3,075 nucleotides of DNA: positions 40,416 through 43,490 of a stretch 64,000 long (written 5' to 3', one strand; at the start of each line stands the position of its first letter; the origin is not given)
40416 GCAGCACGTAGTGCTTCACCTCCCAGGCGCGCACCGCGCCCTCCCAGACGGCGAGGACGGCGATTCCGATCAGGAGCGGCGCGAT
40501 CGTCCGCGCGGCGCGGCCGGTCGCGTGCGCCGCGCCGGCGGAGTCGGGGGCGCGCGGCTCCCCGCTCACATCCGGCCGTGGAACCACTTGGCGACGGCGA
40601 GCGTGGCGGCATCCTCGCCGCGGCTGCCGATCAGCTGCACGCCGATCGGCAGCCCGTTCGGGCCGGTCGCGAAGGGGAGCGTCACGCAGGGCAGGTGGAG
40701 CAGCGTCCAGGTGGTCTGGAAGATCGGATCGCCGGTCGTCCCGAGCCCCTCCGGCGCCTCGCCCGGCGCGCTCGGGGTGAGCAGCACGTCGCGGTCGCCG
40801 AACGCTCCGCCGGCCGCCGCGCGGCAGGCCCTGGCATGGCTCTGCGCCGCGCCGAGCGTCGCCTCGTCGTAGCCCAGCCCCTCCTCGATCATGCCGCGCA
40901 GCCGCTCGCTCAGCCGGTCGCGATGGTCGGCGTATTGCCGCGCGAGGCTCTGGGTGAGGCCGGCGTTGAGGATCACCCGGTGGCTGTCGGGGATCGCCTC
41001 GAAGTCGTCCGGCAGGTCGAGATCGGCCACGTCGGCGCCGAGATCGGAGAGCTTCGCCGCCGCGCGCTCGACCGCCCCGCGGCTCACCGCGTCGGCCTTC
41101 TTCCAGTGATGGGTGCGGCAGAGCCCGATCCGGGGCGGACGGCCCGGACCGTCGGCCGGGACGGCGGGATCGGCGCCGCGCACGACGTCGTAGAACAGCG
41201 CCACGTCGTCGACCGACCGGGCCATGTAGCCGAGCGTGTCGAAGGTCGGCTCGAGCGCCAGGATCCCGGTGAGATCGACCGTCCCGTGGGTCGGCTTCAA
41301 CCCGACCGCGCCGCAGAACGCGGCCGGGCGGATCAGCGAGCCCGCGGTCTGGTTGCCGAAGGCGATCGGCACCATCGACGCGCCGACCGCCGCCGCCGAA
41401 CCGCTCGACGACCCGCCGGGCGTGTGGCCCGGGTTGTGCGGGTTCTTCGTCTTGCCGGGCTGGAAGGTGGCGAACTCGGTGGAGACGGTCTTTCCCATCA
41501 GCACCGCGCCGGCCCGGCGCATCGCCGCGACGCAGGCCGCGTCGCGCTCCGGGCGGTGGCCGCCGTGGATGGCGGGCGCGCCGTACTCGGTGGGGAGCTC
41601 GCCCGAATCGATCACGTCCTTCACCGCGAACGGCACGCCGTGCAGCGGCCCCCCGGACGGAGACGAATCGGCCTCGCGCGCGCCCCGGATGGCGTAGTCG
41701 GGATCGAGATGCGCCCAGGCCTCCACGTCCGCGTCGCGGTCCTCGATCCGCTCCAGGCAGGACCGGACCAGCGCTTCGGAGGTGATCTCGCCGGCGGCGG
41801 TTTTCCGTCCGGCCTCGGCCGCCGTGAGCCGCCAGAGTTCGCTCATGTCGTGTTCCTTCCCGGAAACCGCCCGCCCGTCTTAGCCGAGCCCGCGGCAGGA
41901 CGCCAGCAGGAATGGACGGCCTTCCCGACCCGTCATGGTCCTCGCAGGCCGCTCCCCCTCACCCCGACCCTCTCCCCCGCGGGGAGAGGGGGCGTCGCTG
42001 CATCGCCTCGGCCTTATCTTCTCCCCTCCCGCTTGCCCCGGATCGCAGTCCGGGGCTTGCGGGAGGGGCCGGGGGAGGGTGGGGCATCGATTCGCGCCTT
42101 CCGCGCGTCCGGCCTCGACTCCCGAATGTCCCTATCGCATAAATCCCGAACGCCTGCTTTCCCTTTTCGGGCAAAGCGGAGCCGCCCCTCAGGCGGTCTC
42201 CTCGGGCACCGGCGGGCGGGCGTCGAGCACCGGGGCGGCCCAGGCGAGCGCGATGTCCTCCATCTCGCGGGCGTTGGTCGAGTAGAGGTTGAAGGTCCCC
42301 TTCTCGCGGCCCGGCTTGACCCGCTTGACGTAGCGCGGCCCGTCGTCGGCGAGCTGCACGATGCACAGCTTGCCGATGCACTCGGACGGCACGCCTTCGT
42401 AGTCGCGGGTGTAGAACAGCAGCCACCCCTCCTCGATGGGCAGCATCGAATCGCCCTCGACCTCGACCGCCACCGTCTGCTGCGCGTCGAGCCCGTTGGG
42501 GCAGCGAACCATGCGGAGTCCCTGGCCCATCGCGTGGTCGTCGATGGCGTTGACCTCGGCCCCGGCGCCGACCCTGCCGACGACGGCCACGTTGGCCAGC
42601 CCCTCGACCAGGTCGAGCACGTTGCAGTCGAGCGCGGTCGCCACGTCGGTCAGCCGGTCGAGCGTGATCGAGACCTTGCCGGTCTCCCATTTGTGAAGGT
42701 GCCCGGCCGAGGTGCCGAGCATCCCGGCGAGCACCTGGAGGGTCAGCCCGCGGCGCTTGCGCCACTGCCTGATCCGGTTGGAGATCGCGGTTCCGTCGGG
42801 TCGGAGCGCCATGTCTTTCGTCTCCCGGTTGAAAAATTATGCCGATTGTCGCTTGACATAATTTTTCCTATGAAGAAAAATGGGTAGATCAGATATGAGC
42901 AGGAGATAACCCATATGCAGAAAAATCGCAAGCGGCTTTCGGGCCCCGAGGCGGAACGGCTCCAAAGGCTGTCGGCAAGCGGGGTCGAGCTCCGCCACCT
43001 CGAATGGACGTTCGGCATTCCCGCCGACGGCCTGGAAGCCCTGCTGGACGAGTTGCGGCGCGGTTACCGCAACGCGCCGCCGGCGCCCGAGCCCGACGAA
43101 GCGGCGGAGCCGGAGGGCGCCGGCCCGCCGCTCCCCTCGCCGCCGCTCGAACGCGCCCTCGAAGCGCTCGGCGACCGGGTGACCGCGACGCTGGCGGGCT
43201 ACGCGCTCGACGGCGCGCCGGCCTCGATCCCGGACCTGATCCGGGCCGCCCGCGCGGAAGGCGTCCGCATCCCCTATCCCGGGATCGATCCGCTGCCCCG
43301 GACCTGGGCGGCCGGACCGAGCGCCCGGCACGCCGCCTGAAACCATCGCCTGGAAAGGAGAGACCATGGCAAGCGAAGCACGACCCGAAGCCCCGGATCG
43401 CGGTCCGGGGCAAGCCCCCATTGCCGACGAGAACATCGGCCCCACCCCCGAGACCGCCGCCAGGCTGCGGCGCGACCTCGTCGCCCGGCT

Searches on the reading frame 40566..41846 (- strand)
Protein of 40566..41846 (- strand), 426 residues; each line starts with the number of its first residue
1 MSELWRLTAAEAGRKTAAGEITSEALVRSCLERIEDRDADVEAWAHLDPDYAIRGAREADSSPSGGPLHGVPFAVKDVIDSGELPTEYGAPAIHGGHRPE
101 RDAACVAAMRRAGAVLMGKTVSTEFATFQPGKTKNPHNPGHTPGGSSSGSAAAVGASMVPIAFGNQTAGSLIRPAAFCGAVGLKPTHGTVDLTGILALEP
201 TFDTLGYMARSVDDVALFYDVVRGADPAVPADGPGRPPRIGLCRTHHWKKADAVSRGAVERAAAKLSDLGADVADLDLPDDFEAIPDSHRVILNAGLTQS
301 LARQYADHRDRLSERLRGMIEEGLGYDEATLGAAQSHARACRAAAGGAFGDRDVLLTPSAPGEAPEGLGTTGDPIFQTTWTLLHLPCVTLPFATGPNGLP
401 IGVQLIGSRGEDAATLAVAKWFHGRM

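Call 9: search_protein_families(library=pfam, proteins=[window:40566-41846:-], max_evalue=0.01)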
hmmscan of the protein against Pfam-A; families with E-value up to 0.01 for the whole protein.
window:40566-41846:- (426 aa): 1 family
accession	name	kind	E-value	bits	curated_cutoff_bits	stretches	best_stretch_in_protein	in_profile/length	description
PF01425.27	Amidase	-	2.8e-77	261.1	27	1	26-416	2-445/445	Amidase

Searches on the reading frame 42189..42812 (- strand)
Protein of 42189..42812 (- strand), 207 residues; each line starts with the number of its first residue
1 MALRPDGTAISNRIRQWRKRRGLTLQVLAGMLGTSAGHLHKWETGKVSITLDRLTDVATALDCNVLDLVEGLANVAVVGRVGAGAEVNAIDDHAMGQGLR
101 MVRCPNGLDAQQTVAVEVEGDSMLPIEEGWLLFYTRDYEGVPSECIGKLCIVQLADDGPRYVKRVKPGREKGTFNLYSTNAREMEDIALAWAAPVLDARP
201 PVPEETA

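Call 9: search_protein_families(library=pfam, proteins=[window:42189-42812:-], max_evalue=0.01)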
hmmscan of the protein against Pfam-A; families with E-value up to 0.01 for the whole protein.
window:42189-42812:- (207 aa): 6 families
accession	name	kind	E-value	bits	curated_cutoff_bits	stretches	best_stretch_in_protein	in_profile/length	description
PF01381.28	HTH_3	-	2.2e-10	40.8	23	1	14-66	1-53/55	Helix-turn-helix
PF13560.12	HTH_31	-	1.2e-09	38.7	27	1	12-63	4-56/64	Helix-turn-helix domain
PF00717.28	Peptidase_S24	-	2.4e-07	30.9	23.3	1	77-189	2-103/116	Peptidase S24-like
PF13443.12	HTH_26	-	3.2e-07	30.9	22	1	13-70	1-59/63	Cro/C1-type HTH DNA-binding domain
PF12844.13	HTH_19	-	1.8e-05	25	30.2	1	12-54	2-44/64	Helix-turn-helix domain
PF13744.12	HTH_37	-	0.0065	16.7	27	0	11-65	20-75/80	Helix-turn-helix domain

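Call 10: search_protein_families(library=phrogs, proteins=[window:42189-42812:-], max_evalue=0.01)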
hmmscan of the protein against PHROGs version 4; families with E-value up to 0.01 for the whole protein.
window:42189-42812:- (207 aa): 15 families
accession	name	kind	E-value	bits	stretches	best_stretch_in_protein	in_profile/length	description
phrog_4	-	transcription regulation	4.8e-20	72.9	1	9-182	136-314/400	transcriptional repressor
phrog_8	-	transcription regulation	9.9e-10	39.4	1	10-65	77-132/346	transcriptional regulator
phrog_5823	-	transcription regulation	2.4e-09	37.8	1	8-79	5-77/404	transcriptional regulator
phrog_2328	-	transcription regulation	7.1e-09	36.5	1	5-73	11-79/128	transcriptional repressor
phrog_3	-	transcription regulation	1.2e-08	36.2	1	10-71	89-148/430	transcriptional repressor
phrog_2967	-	transcription regulation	1.8e-08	35.2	1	8-73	9-74/225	transcriptional regulator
phrog_2439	-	transcription regulation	7e-07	29.4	1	10-64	8-62/367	transcriptional regulator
phrog_7241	-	transcription regulation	7.8e-07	30.2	1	12-69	64-121/122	transcriptional regulator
phrog_4836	-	transcription regulation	2e-06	28.5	1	10-71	76-137/194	CII-like regulator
phrog_4583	-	transcription regulation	3.1e-06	28.1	1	7-70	8-71/81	transcriptional repressor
phrog_2104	-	unknown function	2.9e-05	25.2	1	11-46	41-76/103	-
phrog_4739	-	unknown function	4.6e-05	24.1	1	6-72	64-130/167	-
phrog_1373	-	transcription regulation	6.7e-05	23.9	1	11-65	65-119/166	transcriptional regulator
phrog_9908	-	DNA, RNA and nucleotide metabolism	0.00026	21.2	1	11-65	15-69/282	DNA binding protein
phrog_38027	-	transcription regulation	0.0065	17.5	0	11-65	70-124/143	transcriptional repressor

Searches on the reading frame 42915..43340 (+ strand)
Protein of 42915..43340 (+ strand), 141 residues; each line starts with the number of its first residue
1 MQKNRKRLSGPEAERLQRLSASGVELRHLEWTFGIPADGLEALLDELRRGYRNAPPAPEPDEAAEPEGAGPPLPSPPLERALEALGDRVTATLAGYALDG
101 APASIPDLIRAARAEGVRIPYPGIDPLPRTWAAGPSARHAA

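Call 9: search_protein_families(library=pfam, proteins=[window:42915-43340:+], max_evalue=0.01)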
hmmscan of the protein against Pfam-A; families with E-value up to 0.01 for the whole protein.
window:42915-43340:+ (141 aa): 0 families

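Call 10: search_protein_families(library=phrogs, proteins=[window:42915-43340:+], max_evalue=0.01)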
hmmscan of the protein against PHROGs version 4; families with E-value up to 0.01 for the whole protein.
window:42915-43340:+ (141 aa): 2 families
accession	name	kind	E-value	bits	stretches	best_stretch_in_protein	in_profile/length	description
phrog_36382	-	unknown function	6e-06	27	1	78-112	4-38/45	-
phrog_15781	-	unknown function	1.6e-05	25.9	1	78-112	37-71/78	-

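Call 50: search_protein_families(library=ncbifam, proteins=[window:42915-43340:+], max_evalue=0.01)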
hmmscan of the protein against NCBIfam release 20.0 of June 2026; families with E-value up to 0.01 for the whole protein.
window:42915-43340:+ (141 aa): 0 families

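Call 67: find_homologous_proteins(query=window:42915-43340:+)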
Query window:42915-43340:+ (141 aa): 32 proteins with E <= 0.001 among 830 candidates.
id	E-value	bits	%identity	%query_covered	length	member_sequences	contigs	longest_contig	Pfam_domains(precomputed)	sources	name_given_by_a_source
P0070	4.9e-84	297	100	100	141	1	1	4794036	-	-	-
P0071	1.8e-74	266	89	100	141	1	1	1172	-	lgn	-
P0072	7.4e-70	251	86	100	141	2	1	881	-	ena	-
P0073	9.8e-69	248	87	100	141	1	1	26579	-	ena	-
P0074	1.0e-68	248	86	100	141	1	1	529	-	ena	-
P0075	5.4e-68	245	86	100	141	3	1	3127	-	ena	-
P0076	2.0e-67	244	84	100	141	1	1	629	-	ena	-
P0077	3.9e-67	243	86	100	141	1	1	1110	-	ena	-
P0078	1.5e-66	241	83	100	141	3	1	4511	-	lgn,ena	-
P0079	1.4e-64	234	84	100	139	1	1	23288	-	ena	-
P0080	6.2e-64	232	82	98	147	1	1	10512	-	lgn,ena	-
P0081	6.7e-57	209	74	100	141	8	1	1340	-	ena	-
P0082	1.1e-53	199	72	100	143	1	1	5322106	-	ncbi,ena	-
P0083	8.1e-51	190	72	100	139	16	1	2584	-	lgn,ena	-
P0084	1.8e-48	182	69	100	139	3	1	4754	-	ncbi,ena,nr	ncbi:MAG: hypothetical protein OXI64_06730 [Defluviicoccus sp.]|nr:hypothetical protein [Defluviicoc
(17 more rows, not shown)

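Call 76: predict_structure(alignment_id=A3)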
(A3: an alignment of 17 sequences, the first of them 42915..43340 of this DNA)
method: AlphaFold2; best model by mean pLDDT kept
length: 141 residues; sequences in the alignment: 17
mean_pLDDT: 69.7   pTM: 0.34
mean pLDDT of the five models: 69.7, 68.8, 68.4, 67.0, 63.7
residues with pLDDT >= 90: 0; 70-90: 84; 50-70: 38; < 50: 19
segments of 3 or more residues with pLDDT < 50: 1-4, 54-62, 67-69
pLDDT, mean of each block of 10 residues (from residue 1): 55 80 83 81 79 49 46 68 83 82 83 76 58 56 44
secondary structure, 60 per line:
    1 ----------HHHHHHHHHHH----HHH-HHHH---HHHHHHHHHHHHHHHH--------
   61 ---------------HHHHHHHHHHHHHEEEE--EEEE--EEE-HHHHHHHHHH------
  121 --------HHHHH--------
elements in order: H11-21 H30-33 H37-52 H76-88 E89-92 E95-98 E101-103 H105-114 H129-133

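Call 79: fold_search(model_id=the predicted structure, library=pdb)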
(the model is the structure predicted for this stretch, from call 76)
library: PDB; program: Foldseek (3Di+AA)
matches with E <= 10: 148; with E <= 0.001: 0
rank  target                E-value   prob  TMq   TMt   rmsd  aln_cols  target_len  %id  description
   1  1u78_A                6.8e-01  0.47  0.28  0.37  14.9       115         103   14  Structure of the bipartite DNA-binding domain of Tc3 transposase bound to transposon DNA (released 2004-08-31)
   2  6pax_A                8.6e-01  0.28  0.28  0.30  14.9       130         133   16  CRYSTAL STRUCTURE OF THE HUMAN PAX-6 PAIRED DOMAIN-DNA COMPLEX REVEALS A GENERAL MODEL FOR PAX PROTEIN-DNA INTERACTION (released 1999-07-13)
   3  8hnp_B                9.7e-01  0.84  0.25  0.26   3.9        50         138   16  Archaeal transcription factor Mutant (released 2023-09-13)
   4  1k78_A                1.0e+00  0.41  0.25  0.28  14.8        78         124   18  Pax5(1-149)+Ets-1(331-440)+DNA (released 2002-01-04)
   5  4czd_B                1.3e+00  0.18  0.25  0.23  15.2       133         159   10  Sirohaem decarboxylase AhbA/B - an enzyme with structural homology to the Lrp/AsnC transcription factor family that is (released 2014-06-11)
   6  2cg4_A                1.3e+00  0.16  0.26  0.25  14.6       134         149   15  Structure of E.coli AsnC (released 2006-04-04)
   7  2dbb_B                1.3e+00  0.15  0.26  0.25  15.2       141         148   12  Crystal structure of PH0061 (released 2006-06-15)
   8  2dbb_A                1.4e+00  0.15  0.26  0.26  15.4       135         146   14  Crystal structure of PH0061 (released 2006-06-15)
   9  2vbw_A                1.4e+00  0.15  0.25  0.25  15.9       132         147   15  Feast or famine regulatory protein (Rv3291c)from M. tuberculosis complexed with L-Phenylalanine (released 2007-11-06)
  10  1ftt_MODEL_1_A        1.6e+00  0.63  0.27  0.49   4.7        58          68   16  THYROID TRANSCRIPTION FACTOR 1 HOMEODOMAIN (RATTUS NORVEGICUS) (released 1996-01-29)
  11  8hnp_A                1.6e+00  0.57  0.24  0.24   3.2        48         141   12  Archaeal transcription factor Mutant (released 2023-09-13)
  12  8hno_A                1.9e+00  0.63  0.25  0.25   4.4        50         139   16  Archaeal transcription factor Wild type (released 2023-09-13)
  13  2rn7_MODEL_1_A        1.9e+00  0.25  0.26  0.33  10.5        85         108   18  NMR solution structure of TnpE protein from Shigella flexneri. Northeast Structural Genomics Target SfR125 (released 2008-01-15)
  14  2w25_A                2.1e+00  0.12  0.25  0.24  15.2       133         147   16  Crystal structure of Glu104Ala mutant (released 2009-11-17)
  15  4i98_B                2.5e+00  0.13  0.23  0.19  17.1       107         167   17  Crystal structure of the complex between ScpA(residues 1-160)-ScpB(residues 1-183) (released 2013-01-30)
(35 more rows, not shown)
